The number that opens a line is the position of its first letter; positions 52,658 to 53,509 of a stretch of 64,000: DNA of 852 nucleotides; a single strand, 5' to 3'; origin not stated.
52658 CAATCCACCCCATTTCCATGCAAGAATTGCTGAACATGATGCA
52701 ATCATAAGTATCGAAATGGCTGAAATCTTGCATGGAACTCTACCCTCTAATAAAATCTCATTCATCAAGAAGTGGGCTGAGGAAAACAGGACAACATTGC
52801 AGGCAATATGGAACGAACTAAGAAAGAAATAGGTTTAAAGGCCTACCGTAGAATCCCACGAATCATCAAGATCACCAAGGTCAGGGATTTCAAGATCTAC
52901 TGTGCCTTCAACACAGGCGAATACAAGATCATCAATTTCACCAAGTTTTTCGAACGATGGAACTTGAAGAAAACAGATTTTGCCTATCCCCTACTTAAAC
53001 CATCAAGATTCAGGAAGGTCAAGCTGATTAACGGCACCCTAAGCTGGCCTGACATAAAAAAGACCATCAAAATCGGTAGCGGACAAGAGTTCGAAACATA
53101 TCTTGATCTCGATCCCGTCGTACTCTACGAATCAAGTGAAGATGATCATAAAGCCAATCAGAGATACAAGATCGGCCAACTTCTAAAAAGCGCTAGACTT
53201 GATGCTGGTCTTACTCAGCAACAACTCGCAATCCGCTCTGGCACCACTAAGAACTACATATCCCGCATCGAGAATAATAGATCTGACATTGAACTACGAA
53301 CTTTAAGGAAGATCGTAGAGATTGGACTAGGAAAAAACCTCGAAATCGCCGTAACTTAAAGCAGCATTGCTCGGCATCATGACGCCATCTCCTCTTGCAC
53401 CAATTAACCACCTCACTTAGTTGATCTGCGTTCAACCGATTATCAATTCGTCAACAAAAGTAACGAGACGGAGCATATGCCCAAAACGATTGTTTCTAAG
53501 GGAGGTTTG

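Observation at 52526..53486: DUF4160 / DUF2442-XRE gene pair inserted in phase inside a single satellite unit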

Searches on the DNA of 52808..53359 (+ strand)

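Call 64: build_rna_model(alignment_id=A2, structure=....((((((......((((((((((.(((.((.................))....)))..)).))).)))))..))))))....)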
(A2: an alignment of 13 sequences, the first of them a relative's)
Model R1 built from alignment A2 (13 sequences, 85 columns); structure: as given.
model positions 74; base pairs 21; branch points 0; effective number of sequences 4.83; information 0.763 bits per position. Calibrated on 0.2 Mb of random sequence (short: E-values are rough).
structure used (alignment columns):
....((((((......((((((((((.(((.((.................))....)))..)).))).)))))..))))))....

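Call 66: search_with_rna_model(model_id=R1, source=window, max_evalue=1)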
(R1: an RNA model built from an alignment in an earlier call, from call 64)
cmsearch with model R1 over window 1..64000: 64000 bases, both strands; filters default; matches with E-value up to 1: 0.
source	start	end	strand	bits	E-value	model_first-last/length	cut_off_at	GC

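Call 67: search_with_rna_model(model_id=R1, sources=[L001, L002, L009, L010, L011, L012, L013, L014, L015, L016, L017, L018, L019, L020, L021, L022, L023, L024, L025, L026, L027, L028, L029, L030, L031, L032, L033, L034, L035, L036, L037, L038, L039, L040, L041, L042, L043, L044, L045, L046, L047, L048, L049, L050, L051, L052, L053, L054, L055, L056, L057, L058, L059, L060, L061, L062, L063, L064, L065, L066, L067, L068, L069, L070, L071, L072, L073, L074, L075, L076, L077, L078, L079, L080, L081, L082, L083, L084, L085, L086, L087, L088], max_evalue=1)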
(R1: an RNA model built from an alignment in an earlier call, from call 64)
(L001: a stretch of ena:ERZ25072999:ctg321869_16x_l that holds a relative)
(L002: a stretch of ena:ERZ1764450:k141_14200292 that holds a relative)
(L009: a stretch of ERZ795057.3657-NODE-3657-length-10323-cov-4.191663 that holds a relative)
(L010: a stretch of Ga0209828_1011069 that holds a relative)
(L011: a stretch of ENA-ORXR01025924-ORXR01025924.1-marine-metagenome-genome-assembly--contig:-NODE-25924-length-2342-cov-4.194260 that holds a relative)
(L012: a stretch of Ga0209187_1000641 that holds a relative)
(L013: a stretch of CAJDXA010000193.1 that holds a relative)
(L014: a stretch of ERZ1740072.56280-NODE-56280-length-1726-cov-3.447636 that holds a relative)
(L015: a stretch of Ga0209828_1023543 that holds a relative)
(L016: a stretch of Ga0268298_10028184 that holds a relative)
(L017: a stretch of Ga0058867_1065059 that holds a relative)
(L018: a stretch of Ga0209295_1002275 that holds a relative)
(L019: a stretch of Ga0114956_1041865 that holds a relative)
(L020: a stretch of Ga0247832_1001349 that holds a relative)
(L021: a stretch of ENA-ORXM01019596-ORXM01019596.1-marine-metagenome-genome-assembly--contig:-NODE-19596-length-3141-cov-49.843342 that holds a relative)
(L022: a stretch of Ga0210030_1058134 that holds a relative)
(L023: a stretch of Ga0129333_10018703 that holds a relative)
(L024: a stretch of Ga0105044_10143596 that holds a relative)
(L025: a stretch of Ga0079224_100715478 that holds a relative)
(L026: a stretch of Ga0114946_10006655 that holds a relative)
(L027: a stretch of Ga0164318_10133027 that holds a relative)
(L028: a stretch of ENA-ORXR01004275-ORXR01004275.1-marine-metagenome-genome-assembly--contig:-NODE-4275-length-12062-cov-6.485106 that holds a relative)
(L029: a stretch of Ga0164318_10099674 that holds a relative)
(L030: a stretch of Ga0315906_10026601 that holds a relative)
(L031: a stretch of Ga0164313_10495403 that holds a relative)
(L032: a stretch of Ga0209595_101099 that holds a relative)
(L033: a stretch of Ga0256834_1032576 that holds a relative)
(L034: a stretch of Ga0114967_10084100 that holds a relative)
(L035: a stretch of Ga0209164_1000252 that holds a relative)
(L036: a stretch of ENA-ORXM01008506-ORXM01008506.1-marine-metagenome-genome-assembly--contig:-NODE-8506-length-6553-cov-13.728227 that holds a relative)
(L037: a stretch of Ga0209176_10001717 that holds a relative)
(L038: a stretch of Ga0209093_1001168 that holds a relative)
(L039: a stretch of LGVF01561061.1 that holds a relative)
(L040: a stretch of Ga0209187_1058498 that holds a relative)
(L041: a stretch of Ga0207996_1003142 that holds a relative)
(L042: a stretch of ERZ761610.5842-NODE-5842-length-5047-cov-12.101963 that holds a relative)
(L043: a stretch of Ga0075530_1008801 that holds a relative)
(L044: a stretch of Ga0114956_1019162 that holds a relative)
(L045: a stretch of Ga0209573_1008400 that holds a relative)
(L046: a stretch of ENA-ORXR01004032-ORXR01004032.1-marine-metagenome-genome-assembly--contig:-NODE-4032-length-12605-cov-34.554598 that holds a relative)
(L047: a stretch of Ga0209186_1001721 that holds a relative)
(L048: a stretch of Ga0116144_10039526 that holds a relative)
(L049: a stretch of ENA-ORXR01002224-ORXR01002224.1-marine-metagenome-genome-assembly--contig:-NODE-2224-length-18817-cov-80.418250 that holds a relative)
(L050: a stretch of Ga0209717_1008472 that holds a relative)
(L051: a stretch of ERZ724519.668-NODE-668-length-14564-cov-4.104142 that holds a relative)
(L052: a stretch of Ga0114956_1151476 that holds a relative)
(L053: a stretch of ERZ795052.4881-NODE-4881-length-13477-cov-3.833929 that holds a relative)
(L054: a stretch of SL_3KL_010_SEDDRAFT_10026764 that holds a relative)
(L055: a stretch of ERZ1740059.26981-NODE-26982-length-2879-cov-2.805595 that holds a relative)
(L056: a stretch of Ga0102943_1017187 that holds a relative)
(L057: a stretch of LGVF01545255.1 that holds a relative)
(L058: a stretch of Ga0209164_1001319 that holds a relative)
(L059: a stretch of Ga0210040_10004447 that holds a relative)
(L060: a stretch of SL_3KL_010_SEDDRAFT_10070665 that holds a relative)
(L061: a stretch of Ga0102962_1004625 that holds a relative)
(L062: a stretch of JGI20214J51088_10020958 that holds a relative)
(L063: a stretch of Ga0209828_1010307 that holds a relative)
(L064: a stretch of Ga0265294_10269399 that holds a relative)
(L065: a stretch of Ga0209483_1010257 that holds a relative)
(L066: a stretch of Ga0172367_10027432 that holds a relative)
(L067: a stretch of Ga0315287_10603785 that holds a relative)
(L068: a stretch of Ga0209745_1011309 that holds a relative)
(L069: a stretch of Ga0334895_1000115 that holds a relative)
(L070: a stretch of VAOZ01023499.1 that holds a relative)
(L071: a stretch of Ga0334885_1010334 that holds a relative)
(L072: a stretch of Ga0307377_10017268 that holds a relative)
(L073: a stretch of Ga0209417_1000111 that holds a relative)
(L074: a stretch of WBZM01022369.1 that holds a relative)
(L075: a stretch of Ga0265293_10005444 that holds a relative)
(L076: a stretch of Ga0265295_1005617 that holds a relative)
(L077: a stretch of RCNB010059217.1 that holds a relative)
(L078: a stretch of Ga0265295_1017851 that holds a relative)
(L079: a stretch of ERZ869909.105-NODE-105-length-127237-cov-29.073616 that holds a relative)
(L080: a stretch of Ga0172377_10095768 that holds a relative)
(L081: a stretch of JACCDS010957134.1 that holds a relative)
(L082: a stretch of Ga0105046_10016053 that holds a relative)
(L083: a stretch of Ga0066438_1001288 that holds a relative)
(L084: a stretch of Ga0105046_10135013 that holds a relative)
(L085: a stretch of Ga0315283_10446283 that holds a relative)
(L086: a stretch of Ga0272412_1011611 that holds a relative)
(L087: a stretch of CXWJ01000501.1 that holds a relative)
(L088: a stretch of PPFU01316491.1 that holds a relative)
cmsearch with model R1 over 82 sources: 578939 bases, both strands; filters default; matches with E-value up to 1: 24.
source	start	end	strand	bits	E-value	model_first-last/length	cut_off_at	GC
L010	2941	3016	-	78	1.7e-17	1-74/74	no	0.43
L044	2680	2753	-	76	6.3e-17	1-74/74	no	0.54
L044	3587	3660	-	75.7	7.6e-17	1-74/74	no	0.55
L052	860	932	-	75.6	8.1e-17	1-74/74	no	0.55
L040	549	624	-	75.2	1e-16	1-74/74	no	0.46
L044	1111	1183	-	74.9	1.2e-16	1-74/74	no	0.52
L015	1026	1099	-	74.7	1.4e-16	1-74/74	no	0.53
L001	9625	9697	-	72.7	4.8e-16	1-74/74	no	0.48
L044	1817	1889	-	67.9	1e-14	1-74/74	no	0.53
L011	1352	1429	-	66.8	2e-14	1-74/74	no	0.36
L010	4827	4903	-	63.1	2.1e-13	1-74/74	no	0.43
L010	3849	3919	-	61.7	5.1e-13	1-74/74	no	0.38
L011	2262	2342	-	60.6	1e-12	1-74/74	no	0.43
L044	199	270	-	60.2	1.3e-12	1-74/74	no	0.47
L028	5110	5180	-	57.3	8.2e-12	1-74/74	no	0.37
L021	910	986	-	45.2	1.7e-08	1-74/74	no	0.32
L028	2438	2511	-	37.8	1.7e-06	1-74/74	no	0.51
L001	1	142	-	32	6.5e-05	1-74/74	no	0.42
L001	431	572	-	31.6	8.8e-05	1-74/74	no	0.42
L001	11299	11438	-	27.3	0.0013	1-74/74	no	0.47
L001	861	1002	-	26.8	0.0018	1-74/74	no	0.42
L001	2058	2132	-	26.3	0.0025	1-74/74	no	0.52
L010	1019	1095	-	26.1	0.0027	1-74/74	no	0.42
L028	194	266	-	21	0.068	1-74/74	no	0.51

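Call 77: search_with_rna_model(model_id=R1, sources=[L089, L090, L091], max_evalue=1, filters=off)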
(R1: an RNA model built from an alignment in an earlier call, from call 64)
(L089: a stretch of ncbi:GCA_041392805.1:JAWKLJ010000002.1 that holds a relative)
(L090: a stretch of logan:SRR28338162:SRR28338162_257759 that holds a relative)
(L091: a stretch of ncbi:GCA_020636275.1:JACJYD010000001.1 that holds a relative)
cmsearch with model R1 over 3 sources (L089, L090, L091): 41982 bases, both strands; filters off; matches with E-value up to 1: 6.
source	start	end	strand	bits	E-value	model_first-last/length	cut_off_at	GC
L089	13154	13227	-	33.2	2.3e-06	1-74/74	no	0.5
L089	9608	9680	-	31.9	5.2e-06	1-74/74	no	0.49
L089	8289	8362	-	18.8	0.019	1-74/74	no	0.49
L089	5111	5182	-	17.4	0.047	1-74/74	no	0.62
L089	11440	11512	-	15.2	0.19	1-74/74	no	0.56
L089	12303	12374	-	12.7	0.91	1-74/74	no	0.6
